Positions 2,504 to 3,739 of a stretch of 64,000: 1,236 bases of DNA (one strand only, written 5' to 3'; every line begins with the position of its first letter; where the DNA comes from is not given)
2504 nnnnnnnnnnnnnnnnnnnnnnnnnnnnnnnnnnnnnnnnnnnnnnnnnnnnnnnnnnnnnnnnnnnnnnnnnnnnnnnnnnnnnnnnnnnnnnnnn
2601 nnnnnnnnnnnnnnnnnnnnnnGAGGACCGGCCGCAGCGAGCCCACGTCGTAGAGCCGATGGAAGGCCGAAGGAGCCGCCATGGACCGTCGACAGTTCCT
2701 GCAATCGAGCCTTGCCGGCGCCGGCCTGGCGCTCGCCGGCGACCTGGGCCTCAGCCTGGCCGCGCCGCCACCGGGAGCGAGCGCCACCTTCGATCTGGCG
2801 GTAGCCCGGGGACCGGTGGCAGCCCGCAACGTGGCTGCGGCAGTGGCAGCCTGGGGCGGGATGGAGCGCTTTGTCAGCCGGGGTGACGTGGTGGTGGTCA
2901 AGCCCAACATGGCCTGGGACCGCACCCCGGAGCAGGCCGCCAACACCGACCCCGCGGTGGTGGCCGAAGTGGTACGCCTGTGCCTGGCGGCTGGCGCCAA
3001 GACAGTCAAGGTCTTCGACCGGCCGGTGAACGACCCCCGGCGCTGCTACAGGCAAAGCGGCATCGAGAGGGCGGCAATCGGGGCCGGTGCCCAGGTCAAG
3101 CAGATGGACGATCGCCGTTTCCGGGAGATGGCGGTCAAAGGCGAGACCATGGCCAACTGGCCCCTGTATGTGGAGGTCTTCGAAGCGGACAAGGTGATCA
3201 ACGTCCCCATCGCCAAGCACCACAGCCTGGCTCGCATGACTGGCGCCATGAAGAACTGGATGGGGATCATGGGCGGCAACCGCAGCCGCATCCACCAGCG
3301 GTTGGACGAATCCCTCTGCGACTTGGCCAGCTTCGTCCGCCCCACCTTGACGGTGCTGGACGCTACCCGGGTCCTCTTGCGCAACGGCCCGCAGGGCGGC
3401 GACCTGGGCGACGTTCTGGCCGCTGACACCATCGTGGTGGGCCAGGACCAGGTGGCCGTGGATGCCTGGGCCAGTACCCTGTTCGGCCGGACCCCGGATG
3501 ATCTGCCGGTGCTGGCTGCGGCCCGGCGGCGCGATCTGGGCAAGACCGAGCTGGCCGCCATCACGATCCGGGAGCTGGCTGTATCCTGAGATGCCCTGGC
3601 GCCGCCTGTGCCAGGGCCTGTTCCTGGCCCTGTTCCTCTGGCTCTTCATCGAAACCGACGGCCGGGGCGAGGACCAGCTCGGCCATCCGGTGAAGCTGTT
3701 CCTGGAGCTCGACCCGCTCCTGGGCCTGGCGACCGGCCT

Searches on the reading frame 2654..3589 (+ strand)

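Call 12: search_protein_families(library=pfam, proteins=[window:2654-3589:+], max_evalue=0.001)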
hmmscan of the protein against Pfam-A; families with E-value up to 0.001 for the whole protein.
window:2654-3589:+ (311 aa): 1 family
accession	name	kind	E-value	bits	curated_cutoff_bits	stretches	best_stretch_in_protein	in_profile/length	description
PF04015.17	DUF362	-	1.3e-52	179.2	24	1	80-274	1-199/200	Domain of unknown function (DUF362)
